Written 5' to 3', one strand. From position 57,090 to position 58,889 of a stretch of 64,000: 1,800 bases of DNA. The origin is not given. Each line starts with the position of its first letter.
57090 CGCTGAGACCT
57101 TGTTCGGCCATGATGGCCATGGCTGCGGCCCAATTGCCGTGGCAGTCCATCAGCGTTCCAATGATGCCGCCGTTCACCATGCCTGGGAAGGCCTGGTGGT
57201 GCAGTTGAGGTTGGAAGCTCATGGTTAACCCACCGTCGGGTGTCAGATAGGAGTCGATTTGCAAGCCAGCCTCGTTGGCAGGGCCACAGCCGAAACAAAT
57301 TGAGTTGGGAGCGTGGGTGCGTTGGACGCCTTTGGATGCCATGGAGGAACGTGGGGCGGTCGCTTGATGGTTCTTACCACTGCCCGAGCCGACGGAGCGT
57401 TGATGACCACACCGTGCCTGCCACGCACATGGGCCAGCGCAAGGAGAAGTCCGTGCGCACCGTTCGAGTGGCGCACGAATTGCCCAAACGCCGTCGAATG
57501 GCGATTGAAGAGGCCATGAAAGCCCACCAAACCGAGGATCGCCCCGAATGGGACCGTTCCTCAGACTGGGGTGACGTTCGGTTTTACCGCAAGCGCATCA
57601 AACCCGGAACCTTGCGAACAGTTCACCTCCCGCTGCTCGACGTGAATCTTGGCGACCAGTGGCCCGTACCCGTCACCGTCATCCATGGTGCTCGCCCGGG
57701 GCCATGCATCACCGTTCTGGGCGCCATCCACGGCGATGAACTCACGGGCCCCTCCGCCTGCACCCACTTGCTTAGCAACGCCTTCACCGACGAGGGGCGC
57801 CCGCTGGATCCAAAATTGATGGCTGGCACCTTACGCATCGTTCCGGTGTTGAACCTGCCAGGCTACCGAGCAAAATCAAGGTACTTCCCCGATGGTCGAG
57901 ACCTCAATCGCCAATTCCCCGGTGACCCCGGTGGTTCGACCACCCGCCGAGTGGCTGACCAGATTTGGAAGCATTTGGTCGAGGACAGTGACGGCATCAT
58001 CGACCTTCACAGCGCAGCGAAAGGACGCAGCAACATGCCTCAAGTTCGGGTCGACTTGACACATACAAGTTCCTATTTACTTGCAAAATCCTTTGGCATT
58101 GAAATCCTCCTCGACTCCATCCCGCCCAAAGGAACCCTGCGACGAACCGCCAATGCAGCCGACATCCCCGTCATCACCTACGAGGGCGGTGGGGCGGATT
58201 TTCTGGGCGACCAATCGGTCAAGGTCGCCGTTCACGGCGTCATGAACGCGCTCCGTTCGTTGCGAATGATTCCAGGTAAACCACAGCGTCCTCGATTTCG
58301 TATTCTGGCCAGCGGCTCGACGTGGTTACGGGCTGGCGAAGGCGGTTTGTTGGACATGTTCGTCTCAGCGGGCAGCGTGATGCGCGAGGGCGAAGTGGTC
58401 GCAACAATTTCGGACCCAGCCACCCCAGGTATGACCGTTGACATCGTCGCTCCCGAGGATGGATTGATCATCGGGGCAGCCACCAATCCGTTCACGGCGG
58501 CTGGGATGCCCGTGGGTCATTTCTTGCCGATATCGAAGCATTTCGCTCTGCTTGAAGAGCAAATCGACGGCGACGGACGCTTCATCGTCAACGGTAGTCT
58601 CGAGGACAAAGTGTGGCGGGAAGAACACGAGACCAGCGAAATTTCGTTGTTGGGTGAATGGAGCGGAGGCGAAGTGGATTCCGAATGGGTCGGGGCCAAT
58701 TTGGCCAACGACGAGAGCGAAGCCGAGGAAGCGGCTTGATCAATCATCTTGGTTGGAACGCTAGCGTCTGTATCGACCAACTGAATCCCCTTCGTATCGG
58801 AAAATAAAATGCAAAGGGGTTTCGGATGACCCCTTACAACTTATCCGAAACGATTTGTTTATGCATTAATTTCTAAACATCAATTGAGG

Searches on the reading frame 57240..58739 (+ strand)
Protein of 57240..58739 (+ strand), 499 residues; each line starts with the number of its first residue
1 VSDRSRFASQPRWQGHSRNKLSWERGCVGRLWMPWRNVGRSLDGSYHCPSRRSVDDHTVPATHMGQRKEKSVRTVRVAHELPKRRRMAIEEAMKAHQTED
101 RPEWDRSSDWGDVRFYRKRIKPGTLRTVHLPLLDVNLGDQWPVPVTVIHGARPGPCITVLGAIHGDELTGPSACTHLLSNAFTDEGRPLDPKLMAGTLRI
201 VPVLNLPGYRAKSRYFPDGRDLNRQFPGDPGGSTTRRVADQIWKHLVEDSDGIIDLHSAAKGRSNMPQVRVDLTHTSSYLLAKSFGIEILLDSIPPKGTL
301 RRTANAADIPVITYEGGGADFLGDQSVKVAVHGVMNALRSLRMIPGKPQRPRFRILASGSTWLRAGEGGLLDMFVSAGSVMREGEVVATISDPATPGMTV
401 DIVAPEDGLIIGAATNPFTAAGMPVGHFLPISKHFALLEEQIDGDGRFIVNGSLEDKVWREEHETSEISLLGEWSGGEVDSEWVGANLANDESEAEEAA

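Call 55: search_protein_families(library=pfam, proteins=[window:57240-58739:+], max_evalue=0.0001)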
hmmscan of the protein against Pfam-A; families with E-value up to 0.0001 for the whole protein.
window:57240-58739:+ (499 aa): 2 families
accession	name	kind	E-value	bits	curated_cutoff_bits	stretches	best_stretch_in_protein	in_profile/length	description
PF24827.1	AstE_AspA_cat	-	4.3e-32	111.7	25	1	153-340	1-191/192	Succinylglutamate desuccinylase/Aspartoacylase catalytic domain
PF00246.29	Peptidase_M14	-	4.1e-05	23.8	21.6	1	154-229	46-136/286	Zinc carboxypeptidase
